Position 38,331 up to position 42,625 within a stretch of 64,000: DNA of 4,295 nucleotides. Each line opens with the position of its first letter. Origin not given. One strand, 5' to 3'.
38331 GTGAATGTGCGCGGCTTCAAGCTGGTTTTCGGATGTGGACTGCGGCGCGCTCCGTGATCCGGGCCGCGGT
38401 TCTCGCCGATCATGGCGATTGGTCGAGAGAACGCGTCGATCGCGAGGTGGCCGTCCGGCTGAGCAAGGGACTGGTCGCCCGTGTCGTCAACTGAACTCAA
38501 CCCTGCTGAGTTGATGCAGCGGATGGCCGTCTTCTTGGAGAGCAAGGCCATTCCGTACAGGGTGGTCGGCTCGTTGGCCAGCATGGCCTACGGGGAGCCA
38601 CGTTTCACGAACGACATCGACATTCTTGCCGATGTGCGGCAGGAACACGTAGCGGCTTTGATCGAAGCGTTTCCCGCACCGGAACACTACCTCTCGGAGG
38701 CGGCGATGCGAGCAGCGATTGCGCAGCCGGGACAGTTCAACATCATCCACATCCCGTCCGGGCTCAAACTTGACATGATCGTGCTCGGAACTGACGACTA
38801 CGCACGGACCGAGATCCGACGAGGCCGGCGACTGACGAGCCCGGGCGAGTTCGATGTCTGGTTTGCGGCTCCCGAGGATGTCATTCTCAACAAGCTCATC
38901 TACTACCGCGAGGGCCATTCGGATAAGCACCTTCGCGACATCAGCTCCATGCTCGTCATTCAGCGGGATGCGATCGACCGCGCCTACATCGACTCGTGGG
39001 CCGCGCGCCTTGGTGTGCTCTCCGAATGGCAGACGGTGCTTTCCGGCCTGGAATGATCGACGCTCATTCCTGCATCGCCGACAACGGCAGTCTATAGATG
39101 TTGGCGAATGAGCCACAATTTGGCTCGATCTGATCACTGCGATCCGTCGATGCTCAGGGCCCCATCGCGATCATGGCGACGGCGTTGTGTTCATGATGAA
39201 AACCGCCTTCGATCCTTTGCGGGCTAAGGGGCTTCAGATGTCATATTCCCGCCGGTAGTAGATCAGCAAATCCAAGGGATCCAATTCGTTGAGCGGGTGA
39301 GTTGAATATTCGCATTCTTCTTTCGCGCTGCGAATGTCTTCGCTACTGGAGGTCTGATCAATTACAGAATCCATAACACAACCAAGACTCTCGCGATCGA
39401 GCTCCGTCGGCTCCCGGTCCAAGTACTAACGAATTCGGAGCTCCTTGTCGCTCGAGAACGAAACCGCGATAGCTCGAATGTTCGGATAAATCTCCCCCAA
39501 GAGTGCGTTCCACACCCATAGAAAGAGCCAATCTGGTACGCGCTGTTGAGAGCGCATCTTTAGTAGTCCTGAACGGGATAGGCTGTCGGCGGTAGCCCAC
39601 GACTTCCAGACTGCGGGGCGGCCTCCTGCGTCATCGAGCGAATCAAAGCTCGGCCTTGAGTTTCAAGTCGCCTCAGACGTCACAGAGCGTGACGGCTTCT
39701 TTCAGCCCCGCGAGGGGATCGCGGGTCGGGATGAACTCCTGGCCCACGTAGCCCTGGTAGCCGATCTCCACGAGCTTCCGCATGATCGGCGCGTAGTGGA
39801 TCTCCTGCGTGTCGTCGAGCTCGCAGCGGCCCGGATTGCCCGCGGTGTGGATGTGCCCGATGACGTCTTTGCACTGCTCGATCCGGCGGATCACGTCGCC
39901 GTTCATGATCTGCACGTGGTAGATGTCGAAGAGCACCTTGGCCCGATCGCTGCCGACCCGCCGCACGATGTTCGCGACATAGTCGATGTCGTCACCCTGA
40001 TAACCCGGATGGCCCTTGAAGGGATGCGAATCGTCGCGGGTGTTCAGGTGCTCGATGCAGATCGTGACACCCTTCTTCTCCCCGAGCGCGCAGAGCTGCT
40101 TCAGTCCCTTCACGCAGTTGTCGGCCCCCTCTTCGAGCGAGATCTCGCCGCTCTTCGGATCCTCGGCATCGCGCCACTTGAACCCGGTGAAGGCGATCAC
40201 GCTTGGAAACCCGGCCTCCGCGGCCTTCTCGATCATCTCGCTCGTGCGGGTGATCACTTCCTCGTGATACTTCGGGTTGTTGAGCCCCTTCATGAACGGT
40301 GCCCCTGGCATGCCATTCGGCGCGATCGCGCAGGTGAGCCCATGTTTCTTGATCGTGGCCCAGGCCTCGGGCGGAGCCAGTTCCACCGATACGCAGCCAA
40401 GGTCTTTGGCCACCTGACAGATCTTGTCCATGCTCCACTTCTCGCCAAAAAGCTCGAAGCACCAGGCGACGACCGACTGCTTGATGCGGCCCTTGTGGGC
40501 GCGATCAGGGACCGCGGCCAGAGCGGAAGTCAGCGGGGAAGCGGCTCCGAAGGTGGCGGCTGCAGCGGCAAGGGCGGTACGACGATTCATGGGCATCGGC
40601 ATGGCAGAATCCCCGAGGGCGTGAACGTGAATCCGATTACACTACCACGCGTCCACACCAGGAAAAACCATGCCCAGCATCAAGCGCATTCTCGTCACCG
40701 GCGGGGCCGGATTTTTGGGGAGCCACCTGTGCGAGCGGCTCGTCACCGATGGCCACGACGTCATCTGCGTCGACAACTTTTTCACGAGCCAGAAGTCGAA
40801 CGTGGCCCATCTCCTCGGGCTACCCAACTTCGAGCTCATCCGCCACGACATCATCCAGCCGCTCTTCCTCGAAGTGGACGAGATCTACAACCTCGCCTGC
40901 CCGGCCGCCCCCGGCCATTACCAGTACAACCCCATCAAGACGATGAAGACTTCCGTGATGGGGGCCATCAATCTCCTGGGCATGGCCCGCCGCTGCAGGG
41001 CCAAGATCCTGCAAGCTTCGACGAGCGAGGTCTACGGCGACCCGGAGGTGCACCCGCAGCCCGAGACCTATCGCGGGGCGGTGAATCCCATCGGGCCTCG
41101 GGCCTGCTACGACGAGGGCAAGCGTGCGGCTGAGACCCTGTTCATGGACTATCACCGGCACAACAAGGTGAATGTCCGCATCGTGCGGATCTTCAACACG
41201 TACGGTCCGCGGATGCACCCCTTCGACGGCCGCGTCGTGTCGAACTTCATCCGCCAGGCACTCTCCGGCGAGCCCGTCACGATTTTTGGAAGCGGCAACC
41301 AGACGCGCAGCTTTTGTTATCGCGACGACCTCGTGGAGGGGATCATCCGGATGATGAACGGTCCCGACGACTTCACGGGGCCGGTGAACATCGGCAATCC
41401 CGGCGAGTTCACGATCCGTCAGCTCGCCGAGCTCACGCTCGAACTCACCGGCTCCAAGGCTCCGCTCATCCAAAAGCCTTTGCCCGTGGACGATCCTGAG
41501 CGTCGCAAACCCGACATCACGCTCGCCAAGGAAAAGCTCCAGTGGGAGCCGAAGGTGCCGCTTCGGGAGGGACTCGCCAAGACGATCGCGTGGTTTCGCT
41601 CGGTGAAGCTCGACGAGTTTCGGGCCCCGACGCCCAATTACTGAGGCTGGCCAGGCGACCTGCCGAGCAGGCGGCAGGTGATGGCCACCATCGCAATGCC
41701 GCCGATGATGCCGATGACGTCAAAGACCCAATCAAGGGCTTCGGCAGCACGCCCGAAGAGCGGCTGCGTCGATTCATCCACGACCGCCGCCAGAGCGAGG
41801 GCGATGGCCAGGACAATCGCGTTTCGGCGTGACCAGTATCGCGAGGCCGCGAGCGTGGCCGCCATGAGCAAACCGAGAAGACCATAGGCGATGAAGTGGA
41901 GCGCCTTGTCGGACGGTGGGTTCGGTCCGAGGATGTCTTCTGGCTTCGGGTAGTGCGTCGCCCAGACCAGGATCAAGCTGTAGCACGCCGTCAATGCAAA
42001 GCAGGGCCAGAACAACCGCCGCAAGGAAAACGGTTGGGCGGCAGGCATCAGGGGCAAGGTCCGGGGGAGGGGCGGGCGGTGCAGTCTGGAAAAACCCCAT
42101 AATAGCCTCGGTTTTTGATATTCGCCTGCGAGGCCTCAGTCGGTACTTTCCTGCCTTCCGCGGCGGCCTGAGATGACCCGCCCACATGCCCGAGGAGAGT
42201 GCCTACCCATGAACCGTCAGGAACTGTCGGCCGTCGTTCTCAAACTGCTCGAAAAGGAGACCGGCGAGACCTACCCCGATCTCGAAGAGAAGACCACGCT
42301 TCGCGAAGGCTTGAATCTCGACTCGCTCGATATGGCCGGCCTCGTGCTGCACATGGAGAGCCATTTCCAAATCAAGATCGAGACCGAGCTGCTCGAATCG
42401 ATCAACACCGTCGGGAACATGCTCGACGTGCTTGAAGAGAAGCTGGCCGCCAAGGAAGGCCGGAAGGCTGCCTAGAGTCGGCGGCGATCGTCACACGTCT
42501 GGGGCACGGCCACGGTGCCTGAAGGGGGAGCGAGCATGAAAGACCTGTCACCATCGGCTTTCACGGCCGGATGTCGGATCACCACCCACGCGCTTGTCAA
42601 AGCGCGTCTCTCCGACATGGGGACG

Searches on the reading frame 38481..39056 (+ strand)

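Call 29: search_protein_families(library=pfam, proteins=[window:38481-39056:+], max_evalue=0.001)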
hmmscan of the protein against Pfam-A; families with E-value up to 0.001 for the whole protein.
window:38481-39056:+ (191 aa): 2 families
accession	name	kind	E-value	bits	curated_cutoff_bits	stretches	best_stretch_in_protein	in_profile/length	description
PF19502.5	DUF6036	-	5.2e-06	26.8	23.6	1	24-162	20-123/164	Nucleotidyltransferase of unknown function (DUF6036)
PF08843.17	AbiEii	-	0.00012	22.5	22.5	1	34-154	24-165/238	Nucleotidyl transferase AbiEii toxin, Type IV TA system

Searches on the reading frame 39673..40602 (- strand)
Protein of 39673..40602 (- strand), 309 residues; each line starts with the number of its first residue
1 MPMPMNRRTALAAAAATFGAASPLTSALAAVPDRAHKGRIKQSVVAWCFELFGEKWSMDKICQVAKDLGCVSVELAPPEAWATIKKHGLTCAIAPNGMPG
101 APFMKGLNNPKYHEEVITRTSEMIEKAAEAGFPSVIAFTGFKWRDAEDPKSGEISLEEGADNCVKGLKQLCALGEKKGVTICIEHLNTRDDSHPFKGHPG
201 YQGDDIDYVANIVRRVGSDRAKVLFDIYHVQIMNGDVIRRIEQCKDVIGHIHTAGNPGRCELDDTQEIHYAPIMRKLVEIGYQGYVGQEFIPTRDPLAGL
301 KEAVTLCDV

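Call 29: search_protein_families(library=pfam, proteins=[window:39673-40602:-], max_evalue=0.001)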
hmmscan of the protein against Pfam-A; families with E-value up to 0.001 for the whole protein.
window:39673-40602:- (309 aa): 1 family
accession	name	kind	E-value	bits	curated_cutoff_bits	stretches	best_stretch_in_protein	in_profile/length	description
PF01261.30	AP_endonuc_2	-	9.4e-25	88.2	31.1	1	79-303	32-242/249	Xylose isomerase-like TIM barrel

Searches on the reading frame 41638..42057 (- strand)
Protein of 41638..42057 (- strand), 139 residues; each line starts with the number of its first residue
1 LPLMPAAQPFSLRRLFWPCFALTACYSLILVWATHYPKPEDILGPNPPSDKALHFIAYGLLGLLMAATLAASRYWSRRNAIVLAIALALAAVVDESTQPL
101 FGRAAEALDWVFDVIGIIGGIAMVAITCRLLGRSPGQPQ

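Call 30: search_protein_families(library=pfam, proteins=[window:41638-42057:-], max_evalue=0.001)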
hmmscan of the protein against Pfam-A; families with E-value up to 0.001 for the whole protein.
window:41638-42057:- (139 aa): 1 family
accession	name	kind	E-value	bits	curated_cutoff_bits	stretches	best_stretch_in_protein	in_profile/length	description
PF04892.17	VanZ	-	3.3e-07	31.4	30.1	1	51-126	58-124/126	VanZ like family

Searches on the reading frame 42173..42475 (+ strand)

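Call 5: search_protein_families(library=pfam, proteins=[window:42173-42475:+], max_evalue=0.01)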
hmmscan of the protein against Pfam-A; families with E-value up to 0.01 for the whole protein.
window:42173-42475:+ (100 aa): 2 families
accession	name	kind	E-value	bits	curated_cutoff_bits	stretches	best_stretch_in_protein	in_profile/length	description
PF00550.31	PP-binding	-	2.3e-07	31.4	20.8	1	21-86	2-66/67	Phosphopantetheine attachment site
PF14573.12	PP-binding_2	-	0.0057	17.3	32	1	36-88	34-85/96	Acyl-carrier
